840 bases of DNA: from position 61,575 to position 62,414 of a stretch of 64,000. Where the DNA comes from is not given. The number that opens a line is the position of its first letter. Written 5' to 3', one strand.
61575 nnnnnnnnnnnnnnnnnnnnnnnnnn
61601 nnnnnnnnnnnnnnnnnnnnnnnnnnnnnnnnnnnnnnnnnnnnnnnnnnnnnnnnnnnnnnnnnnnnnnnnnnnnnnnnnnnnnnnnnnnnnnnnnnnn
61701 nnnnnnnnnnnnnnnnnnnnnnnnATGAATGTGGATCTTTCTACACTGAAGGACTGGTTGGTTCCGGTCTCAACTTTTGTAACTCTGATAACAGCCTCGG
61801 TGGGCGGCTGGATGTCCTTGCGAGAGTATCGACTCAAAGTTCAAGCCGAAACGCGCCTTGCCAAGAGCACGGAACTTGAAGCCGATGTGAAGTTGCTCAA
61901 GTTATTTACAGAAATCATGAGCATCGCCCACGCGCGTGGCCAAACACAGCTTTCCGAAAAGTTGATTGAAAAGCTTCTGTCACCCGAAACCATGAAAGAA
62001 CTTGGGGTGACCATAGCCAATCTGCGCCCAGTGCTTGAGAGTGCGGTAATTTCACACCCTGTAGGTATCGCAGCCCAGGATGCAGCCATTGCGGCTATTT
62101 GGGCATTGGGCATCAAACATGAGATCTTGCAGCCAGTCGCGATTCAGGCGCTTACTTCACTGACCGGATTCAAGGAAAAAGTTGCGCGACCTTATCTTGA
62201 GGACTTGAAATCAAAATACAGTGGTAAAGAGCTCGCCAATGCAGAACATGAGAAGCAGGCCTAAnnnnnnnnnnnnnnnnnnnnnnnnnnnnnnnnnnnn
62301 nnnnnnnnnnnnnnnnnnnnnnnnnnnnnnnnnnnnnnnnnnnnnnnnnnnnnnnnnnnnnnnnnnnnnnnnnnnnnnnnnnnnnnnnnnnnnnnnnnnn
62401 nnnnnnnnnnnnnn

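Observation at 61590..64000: Integron-type cassette array abutting ilvD, with no integrase in view (candidate CALIN or chromosomal integron remnant)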

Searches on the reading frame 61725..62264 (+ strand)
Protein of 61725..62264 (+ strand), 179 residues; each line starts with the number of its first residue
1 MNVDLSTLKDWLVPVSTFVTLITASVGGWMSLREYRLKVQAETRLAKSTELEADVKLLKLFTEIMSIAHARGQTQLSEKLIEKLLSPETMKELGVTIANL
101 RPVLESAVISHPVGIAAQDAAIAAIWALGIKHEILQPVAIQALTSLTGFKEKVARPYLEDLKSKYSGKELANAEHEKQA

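Call 8: search_protein_families(library=pfam, proteins=[window:61725-62264:+], max_evalue=0.01)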
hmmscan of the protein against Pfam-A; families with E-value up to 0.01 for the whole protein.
window:61725-62264:+ (179 aa): 0 families

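Call 21: find_homologous_proteins(query=window:61725-62264:+, max_evalue=0.001)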
Query window:61725-62264:+ (179 aa): 144 proteins with E <= 0.001 among 618 candidates; the best 120 are listed.
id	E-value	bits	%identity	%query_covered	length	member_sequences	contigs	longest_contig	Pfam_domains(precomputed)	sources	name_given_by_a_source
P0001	1.9e-104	364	99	99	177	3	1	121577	-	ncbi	-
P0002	1.2e-88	313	82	99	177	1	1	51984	-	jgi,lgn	jgi:hypothetical protein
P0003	4.6e-85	301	79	99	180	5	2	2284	-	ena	-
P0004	1.7e-82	293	82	95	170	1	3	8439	-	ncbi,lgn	-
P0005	3.5e-82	292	77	99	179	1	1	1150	-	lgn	-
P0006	1.5e-81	290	78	98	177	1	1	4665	-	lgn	-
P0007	2.4e-79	283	73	98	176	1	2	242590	-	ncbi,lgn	-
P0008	4.7e-79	282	75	97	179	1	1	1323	-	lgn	-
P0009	4.0e-78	279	75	98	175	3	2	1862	-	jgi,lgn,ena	-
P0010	8.0e-78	278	75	98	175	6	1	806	-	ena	-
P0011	1.1e-74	268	73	98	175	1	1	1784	-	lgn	-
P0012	2.8e-73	263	73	98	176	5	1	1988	-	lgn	-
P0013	3.3e-73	263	73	94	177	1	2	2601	-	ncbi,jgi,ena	-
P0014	6.4e-73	262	73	95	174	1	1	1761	-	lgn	-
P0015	1.3e-71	258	70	98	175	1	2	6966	-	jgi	jgi:hypothetical protein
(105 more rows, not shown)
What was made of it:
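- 61725..62264 (+): ORF1, 179 aa, with no Pfam or NCBIfam family. It is the cassette-borne protein. There are 144 homologues (call 21).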

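Call 22: find_encoding_contigs(protein=P0001, flank=10000, max_places=6)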
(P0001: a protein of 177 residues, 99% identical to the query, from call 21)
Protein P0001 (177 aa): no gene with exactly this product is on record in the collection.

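Call 23: list_cluster_members(proteins=[P0001, P0002, P0004, P0007])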
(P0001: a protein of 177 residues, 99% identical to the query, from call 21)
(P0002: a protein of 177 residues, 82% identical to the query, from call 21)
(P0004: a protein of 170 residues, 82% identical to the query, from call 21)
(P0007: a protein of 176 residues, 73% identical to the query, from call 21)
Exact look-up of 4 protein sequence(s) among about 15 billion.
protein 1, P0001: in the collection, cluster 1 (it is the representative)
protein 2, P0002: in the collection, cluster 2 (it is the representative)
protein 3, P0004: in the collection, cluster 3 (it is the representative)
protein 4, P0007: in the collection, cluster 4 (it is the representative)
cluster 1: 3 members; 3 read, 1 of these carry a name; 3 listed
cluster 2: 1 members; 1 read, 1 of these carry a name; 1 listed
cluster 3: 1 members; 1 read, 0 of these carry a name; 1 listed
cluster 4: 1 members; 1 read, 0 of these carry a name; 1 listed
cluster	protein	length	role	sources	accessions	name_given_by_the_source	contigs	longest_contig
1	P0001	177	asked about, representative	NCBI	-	-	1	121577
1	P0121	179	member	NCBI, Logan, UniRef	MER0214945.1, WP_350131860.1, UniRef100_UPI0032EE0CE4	MAG: hypothetical protein DU481_01850 [Nitrosomonas sp.] | hypothetical protein n=1 Tax=Nitrosomonas sp. TaxID=42353 RepID=UPI0032EE0CE4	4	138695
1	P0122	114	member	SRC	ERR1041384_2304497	-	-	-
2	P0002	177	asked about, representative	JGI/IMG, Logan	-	hypothetical protein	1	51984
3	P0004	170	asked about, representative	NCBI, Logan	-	-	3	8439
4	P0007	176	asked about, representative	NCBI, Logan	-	-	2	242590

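Call 24: find_encoding_contigs(protein=P0121, flank=10000, max_places=6)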
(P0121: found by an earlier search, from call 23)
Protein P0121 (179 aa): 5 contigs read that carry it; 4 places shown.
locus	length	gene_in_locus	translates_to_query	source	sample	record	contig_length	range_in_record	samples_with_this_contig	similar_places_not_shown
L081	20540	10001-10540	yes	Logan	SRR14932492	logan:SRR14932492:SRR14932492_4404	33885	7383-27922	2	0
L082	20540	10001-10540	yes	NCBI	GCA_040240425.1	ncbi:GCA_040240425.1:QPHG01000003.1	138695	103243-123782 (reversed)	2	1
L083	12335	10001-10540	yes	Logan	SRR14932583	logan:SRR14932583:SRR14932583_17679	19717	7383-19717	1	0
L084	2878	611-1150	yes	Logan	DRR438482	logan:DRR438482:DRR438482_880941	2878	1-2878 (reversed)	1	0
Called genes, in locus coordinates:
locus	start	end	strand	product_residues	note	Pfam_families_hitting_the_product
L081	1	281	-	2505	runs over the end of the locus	PF00353:HemolysinCabind, PF08339:RTX_C (faint), PF00353:HemolysinCabind, PF06594:HCBP_related, PF00353:HemolysinCabind (weak), PF06594:HCBP_related, PF00353:HemolysinCabind, PF06594:HCBP_related, +1 more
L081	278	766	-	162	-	-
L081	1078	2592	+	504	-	PF13676:TIR_2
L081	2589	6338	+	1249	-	PF20703:nSTAND1, PF23414:Beta-prop_EML_2, PF25173:Beta-prop_WDR3_1st, PF00400:WD40, PF23381:Beta-prop_IFT122_1st, PF23389:Beta-prop_WDR19_1st, PF24805:EIF3I, PF24807:WD40_CDC20-Fz, +154 more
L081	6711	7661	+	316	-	PF03328:HpcH_HpaI, PF15617:C-C_Bond_Lyase (faint), PF22484:DUF6986 (weak)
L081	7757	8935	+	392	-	PF08442:ATP-grasp_2, PF13549:ATP-grasp_5, PF24948:Citrate_synth_N, PF00549:Ligase_CoA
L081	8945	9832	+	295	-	PF02629:CoA_binding, PF00549:Ligase_CoA, PF13607:Succ_CoA_lig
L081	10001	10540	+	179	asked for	-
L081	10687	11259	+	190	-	-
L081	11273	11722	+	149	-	-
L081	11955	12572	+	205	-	PF03350:UPF0114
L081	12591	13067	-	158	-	PF02464:CinA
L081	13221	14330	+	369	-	PF01757:Acyl_transf_3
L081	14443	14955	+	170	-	-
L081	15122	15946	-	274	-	PF02129:Peptidase_S15 (faint), PF12146:Hydrolase_4, PF00561:Abhydrolase_1, PF12697:Abhydrolase_6 (weak), PF00326:Peptidase_S9 (weak)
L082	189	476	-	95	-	-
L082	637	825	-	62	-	PF03693:ParD_antitoxin (weak)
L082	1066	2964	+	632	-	PF00890:FAD_binding_2 (faint), PF01134:GIDA, PF12831:FAD_oxidored, PF21680:GIDA_C_1st, PF13932:SAM_GIDA_C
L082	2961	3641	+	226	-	PF02527:GidB, PF05175:MTS (weak), PF13847:Methyltransf_31 (weak)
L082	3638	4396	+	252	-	PF00142:Fer4_NifH (weak), PF01656:CbiA, PF02374:ArsA_ATPase (weak), PF06564:CBP_BcsQ, PF09140:MipZ, PF10609:ParA, PF13614:AAA_31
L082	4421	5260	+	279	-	PF02195:ParB_N, PF17762:HTH_ParB, PF23552:ParB_C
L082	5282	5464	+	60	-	PF03966:Trm112p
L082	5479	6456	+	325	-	PF03747:ADP_ribosyl_GH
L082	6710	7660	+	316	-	PF03328:HpcH_HpaI, PF15617:C-C_Bond_Lyase (faint), PF22484:DUF6986 (weak)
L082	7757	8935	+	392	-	PF08442:ATP-grasp_2, PF13549:ATP-grasp_5, PF24948:Citrate_synth_N, PF00549:Ligase_CoA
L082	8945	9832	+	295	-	PF02629:CoA_binding, PF00549:Ligase_CoA, PF13607:Succ_CoA_lig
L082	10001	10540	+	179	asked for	-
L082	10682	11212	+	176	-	-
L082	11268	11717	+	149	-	-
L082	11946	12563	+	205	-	PF03350:UPF0114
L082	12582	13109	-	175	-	PF02464:CinA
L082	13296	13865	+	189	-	-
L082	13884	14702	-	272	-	PF00561:Abhydrolase_1, PF12146:Hydrolase_4, PF12697:Abhydrolase_6, PF00326:Peptidase_S9 (weak)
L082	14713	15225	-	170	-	PF09912:DUF2141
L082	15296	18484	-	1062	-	PF05359:DUF748, PF00691:OmpA (faint), PF05359:DUF748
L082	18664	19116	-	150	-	PF00254:FKBP_C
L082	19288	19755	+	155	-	PF04304:DUF454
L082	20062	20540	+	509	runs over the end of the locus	PF00989:PAS, PF08447:PAS_3, PF13426:PAS_9, PF00015:MCPsignal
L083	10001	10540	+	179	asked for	-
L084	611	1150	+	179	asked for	-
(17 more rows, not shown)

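Call 27: find_encoding_contigs(protein=P0002, flank=10000, max_places=3)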
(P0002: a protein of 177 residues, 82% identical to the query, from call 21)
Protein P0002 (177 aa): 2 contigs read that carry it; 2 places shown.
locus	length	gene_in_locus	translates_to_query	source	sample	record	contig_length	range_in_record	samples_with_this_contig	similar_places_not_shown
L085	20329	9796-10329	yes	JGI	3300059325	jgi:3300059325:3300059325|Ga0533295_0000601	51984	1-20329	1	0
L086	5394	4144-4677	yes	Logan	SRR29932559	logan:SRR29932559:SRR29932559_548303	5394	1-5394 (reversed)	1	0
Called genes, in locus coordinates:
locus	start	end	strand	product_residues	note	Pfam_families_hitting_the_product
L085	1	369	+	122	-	?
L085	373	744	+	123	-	PF06803:DUF1232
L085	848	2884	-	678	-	PF00270:DEAD (weak), PF13307:Helicase_C_2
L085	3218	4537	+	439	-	PF22807:TrAA12, PF23500:DUF7133, PF01436:NHL (faint), PF07995:GSDH, PF22807:TrAA12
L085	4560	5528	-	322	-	PF13495:Phage_int_SAM_4, PF00589:Phage_integrase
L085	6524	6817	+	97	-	-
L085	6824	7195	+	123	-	-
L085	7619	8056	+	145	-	PF01844:HNH, PF14279:HNH_5 (weak)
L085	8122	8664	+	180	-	-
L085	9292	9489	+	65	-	PF15919:HicB_lk_antitox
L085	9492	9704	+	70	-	PF07927:HicA_toxin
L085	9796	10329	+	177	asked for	-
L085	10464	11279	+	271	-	-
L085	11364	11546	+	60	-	PF15562:Imm17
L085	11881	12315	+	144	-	PF21352:Zn_ribbon_Thio2, PF00085:Thioredoxin, PF13098:Thioredoxin_2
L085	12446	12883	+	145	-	PF13560:HTH_31 (weak), PF01381:HTH_3 (faint)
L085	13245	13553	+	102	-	PF06906:DUF1272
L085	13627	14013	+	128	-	-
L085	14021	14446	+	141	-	PF04828:GFA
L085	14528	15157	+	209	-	PF01323:DSBA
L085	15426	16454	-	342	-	-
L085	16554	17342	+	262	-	PF08242:Methyltransf_12 (weak), PF13489:Methyltransf_23, PF13649:Methyltransf_25, PF08241:Methyltransf_11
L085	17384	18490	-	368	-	PF00753:Lactamase_B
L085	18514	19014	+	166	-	PF00903:Glyoxalase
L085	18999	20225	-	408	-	PF21338:Top1B_N_bact, PF01028:Topoisom_I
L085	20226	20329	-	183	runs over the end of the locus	PF01814:Hemerythrin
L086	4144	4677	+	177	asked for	-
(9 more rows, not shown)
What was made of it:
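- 61725..62264 (+): Homologue P0002 lies inside the intI-linked array of L085 (call 27).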

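Call 28: find_encoding_contigs(protein=P0007, flank=10000, max_places=3)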
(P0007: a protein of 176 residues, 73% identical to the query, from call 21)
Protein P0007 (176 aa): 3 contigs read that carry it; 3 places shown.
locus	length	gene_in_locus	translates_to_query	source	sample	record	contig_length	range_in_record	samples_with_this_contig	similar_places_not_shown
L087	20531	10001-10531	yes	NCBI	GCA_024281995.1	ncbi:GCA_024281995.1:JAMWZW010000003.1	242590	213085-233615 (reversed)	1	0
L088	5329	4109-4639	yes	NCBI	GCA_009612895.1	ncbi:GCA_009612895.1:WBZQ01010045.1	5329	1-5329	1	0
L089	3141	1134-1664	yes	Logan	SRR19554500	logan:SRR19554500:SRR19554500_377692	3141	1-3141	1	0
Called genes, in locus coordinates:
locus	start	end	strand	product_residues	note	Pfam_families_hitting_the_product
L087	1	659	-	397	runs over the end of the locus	PF00155:Aminotran_1_2, PF01041:DegT_DnrJ_EryC1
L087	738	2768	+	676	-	PF00270:DEAD (faint), PF04851:ResIII, PF17757:UvrB_inter, PF27431:UvrB_3rd, PF00271:Helicase_C, PF12344:UvrB, PF02151:UVR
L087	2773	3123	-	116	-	-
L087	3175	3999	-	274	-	PF22435:MRM3-like_sub_bind (weak), PF00588:SpoU_methylase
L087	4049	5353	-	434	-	PF00815:Histidinol_dh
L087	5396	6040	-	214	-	PF01634:HisG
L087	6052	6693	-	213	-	PF00081:Sod_Fe_N, PF02777:Sod_Fe_C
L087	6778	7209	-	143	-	PF02472:ExbD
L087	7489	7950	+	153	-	PF00731:AIRC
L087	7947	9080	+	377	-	PF22660:RS_preATP-grasp-like, PF02222:ATP-grasp, PF07478:Dala_Dala_lig_C (weak), PF17769:PurK_C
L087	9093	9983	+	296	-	PF01259:SAICAR_synt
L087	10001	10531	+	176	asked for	-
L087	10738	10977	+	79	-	PF02604:PhdYeFM_antitox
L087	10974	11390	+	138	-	PF01850:PIN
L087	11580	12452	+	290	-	PF04240:Caroten_synth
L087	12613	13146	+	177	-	PF00719:Pyrophosphatase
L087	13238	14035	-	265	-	PF01925:TauE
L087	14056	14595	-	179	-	PF01878:EVE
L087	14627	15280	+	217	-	-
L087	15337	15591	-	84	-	-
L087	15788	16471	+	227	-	PF01596:Methyltransf_3, PF13578:Methyltransf_24 (faint)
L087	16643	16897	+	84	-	PF09630:DUF2024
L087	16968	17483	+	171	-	PF06776:IalB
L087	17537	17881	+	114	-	PF00462:Glutaredoxin (weak), PF03960:ArsC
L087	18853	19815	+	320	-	PF13623:SurA_N_2 (faint), PF13145:Rotamase_2 (weak)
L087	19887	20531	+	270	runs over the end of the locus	PF02563:Poly_export, PF22461:SLBB_2 (weak), PF10531:SLBB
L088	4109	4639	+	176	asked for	-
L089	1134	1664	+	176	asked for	-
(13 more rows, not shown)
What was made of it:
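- ORF1-type cassettes also sit alone beside core genes in other genomes (L082, L087; calls 24, 28).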

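Call 40: find_homologous_proteins(query=L085:4560-5528:-, max_evalue=1e-30)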
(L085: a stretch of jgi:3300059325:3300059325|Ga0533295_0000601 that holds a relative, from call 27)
Query L085:4560-5528:- (322 aa): 8000 proteins with E <= 1e-30 among 8000 candidates; the best 120 are listed.
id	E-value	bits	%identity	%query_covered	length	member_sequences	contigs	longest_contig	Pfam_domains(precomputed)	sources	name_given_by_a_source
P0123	5.4e-212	721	100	100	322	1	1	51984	PF13495.13,PF00589.28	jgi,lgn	jgi:integron integrase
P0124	8.9e-199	677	93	100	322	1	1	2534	PF13495.13,PF00589.28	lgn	-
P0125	1.1e-198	677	94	100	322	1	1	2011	PF13495.13,PF00589.28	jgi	jgi:integron integrase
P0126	1.2e-198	677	93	100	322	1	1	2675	PF13495.13,PF00589.28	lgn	-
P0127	4.3e-197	672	93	100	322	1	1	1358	PF13495.13,PF00589.28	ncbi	-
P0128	7.3e-196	668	91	100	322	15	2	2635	PF13495.13,PF00589.28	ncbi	-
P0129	8.8e-196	668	91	100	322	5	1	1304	PF13495.13,PF00589.28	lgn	-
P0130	1.1e-195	667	92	100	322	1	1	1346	PF13495.13,PF00589.28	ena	-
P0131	1.2e-195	667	91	100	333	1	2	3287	PF13495.13,PF00589.28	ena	-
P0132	2.3e-194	663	91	100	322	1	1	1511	PF13495.13,PF00589.28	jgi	-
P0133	4.5e-194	662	91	100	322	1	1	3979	PF13495.13,PF00589.28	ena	-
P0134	1.9e-192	657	91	100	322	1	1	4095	PF13495.13,PF00589.28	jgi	jgi:integron integrase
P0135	3.2e-190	649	89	100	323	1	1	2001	PF13495.13,PF00589.28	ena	-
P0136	2.7e-189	646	89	100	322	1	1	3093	PF13495.13,PF00589.28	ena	-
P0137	6.6e-189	645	89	100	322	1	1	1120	PF13495.13,PF00589.28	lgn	-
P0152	1.2e-182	624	86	100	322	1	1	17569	PF13495.13,PF00589.28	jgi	jgi:integron integrase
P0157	5.9e-179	612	84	100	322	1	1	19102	PF13495.13,PF00589.28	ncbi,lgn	-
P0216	1.2e-155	536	72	98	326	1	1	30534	PF13495.13,PF00589.28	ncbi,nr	ncbi:MAG: integron integrase [Sideroxydans sp.]|nr:integron integrase [Sideroxydans sp.]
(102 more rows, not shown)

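Call 41: find_encoding_contigs(protein=P0152, flank=10000, max_places=2)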
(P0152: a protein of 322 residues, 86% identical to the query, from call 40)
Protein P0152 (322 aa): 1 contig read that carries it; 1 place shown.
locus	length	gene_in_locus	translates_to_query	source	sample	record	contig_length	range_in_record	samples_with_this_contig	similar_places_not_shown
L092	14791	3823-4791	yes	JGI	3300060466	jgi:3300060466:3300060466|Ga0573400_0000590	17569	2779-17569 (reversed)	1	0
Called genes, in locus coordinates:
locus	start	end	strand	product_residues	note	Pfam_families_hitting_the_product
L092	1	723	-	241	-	?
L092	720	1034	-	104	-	PF01527:HTH_Tnp_1 (weak)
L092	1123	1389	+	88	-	PF01527:HTH_Tnp_1, PF13518:HTH_28 (weak)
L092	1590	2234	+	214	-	PF00665:rve, PF13683:rve_3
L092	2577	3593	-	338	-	PF01548:DEDD_Tnp_IS110, PF02371:Transposase_20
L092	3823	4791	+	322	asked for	PF13495:Phage_int_SAM_4, PF00589:Phage_integrase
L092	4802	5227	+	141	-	PF01230:HIT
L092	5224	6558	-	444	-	PF11808:PhoR, PF13188:PAS_8 (weak), PF00512:HisKA, PF13581:HATPase_c_2 (weak), PF02518:HATPase_c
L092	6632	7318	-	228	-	PF00072:Response_reg, PF00486:Trans_reg_C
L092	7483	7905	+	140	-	PF06155:GBBH-like_N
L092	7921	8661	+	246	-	PF01209:Ubie_methyltran, PF13489:Methyltransf_23, PF13847:Methyltransf_31, PF08241:Methyltransf_11, PF08242:Methyltransf_12, PF13649:Methyltransf_25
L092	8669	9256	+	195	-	PF02036:SCP2 (weak)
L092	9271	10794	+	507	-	PF03109:ABC1, PF27536:UbiB_helical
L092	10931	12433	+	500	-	PF16930:Porin_5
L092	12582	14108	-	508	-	PF02321:OEP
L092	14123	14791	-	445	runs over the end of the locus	PF00364:Biotin_lipoyl (faint), PF25917:BSH_RND, PF25919:BSH_CusB (weak), PF25973:BSH_CzcB, PF25997:BSH_YhbJ (faint), PF25989:YknX_C (faint), PF25954:Beta-barrel_RND_2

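Call 42: find_encoding_contigs(protein=P0157, flank=10000, max_places=2)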
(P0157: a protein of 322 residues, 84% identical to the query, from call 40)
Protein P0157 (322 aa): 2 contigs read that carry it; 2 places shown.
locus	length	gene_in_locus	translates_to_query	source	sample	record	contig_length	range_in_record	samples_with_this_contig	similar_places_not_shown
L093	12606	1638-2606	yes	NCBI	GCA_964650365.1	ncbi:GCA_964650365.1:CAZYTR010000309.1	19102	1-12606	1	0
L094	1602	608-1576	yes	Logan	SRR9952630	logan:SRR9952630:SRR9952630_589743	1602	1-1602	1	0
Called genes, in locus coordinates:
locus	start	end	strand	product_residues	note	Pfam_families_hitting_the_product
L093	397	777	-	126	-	PF07366:SnoaL (weak), PF12680:SnoaL_2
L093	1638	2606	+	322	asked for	PF13495:Phage_int_SAM_4, PF00589:Phage_integrase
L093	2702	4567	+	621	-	PF00270:DEAD (weak), PF13307:Helicase_C_2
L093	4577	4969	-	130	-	PF06803:DUF1232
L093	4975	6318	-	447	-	PF00919:UPF0004, PF04055:Radical_SAM, PF18693:TRAM_2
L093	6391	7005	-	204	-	PF07879:PHB_acc_N, PF05233:PHB_acc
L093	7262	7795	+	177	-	PF09361:Phasin_2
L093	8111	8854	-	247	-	PF00106:adh_short, PF01370:Epimerase (faint), PF08659:KR, PF13561:adh_short_C2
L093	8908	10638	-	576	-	PF07167:PhaC_N, PF00561:Abhydrolase_1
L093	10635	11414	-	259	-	PF02535:Zip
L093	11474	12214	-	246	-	PF02578:Cu-oxidase_4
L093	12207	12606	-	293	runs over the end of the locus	PF01479:S4, PF00849:PseudoU_synth_2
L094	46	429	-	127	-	PF00190:Cupin_1 (weak), PF07883:Cupin_2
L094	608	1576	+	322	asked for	PF13495:Phage_int_SAM_4, PF00589:Phage_integrase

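Call 43: find_encoding_contigs(protein=P0216, flank=10000, max_places=2)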
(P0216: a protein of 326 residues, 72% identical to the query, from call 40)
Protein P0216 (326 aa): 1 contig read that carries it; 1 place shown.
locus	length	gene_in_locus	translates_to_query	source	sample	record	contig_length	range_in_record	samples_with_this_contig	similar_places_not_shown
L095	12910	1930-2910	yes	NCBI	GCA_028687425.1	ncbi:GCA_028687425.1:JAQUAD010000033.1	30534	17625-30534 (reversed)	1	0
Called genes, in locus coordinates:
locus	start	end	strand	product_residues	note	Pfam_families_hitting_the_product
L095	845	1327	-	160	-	PF14567:SUKH_5, PF09346:SMI1_KNR4, PF14568:SUKH_6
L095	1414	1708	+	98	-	-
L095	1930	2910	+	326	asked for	PF13495:Phage_int_SAM_4, PF00589:Phage_integrase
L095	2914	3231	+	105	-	PF03692:CxxCxxCC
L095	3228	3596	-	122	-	PF01814:Hemerythrin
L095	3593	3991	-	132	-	PF01814:Hemerythrin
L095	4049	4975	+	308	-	PF06574:FAD_syn, PF01687:Flavokinase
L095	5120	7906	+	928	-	PF00133:tRNA-synt_1, PF01406:tRNA-synt_1e (faint), PF01921:tRNA-synt_1f (faint), PF09334:tRNA-synt_1g, PF13603:tRNA-synt_1_2, PF08264:Anticodon_1, PF06827:zf-FPG_IleRS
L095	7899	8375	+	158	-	PF01252:Peptidase_A8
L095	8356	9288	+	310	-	PF02401:LYTB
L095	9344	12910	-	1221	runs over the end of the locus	PF05567:T4P_PilY1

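Call 79: search_protein_families(library=pfam, proteins=[window:61725-62264:+], max_evalue=10)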
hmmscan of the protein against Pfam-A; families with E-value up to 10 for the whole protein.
window:61725-62264:+ (179 aa): 3 families
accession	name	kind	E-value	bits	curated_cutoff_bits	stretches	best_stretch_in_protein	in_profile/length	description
PF14555.12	UBA_4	-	0.04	14.2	21.8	1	139-159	3-23/43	UBA-like domain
PF13265.11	DUF4056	-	0.057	13.2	23.6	1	91-172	111-188/266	Protein of unknown function (DUF4056)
PF22566.2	UBA_8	-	0.12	12.6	26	1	138-160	5-27/46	UBA-like domain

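Call 80: search_protein_families(library=ncbifam, proteins=[L085:4560-5528:-, window:61725-62264:+], max_evalue=0.01)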
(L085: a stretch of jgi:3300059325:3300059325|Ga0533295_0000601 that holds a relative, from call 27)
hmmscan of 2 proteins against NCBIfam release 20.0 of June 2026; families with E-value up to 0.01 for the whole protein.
L085:4560-5528:- (322 aa): 13 families
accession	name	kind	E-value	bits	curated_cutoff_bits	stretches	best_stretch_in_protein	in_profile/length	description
TIGR02249.1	integrase_gron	subfamily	1.8e-144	480.9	265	1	8-321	1-314/315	integron integrase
NF011946.0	PRK15417.1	equivalog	3.4e-118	394.7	435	1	7-321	15-329/337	integron integrase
NF040815.2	recomb_XerA_Arch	equivalog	1.6e-50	172.1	220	2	241-307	188-254/263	site-specific tyrosine recombinase/integron integrase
NF001399.0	PRK00283.1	subfamily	8.3e-43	146.7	279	1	42-310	45-286/300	tyrosine recombinase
TIGR02224.1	recomb_XerC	equivalog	1e-42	146.5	335.15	2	245-307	215-277/295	tyrosine recombinase XerC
TIGR02225.1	recomb_XerD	equivalog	1.9e-42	145.6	329.6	2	243-309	210-276/290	site-specific tyrosine recombinase XerD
NF002331.0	PRK01287.1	subfamily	1.4e-29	103.2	371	2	246-308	250-313/365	site-specific tyrosine recombinase XerC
NF003462.0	PRK05084.1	equivalog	1.3e-17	63.6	267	2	245-319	284-356/360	tyrosine recombinase XerS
NF007371.0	PRK09871.1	subfamily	2e-11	43.8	222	1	244-306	111-173/198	tyrosine-type DNA invertase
NF007370.0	PRK09870.1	subfamily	2e-09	37.4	221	1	246-306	118-178/200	tyrosine-type DNA invertase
NF040693.1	recomb_GmtY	equivalog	3.2e-07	30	340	1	266-306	391-431/441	gamma-mobile-trio recombinase GmtY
NF041502.1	integrase_1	equivalog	8.6e-05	21.4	350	1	242-307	288-360/484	site-specific integrase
NF047926.1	integrase_GmtZ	equivalog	0.0059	14.6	600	1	242-309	407-472/784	gamma-mobile-trio integrase GmtZ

window:61725-62264:+ (179 aa): 0 families
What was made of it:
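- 61725..62264 (+): No family matched (calls 8, 79, 80).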
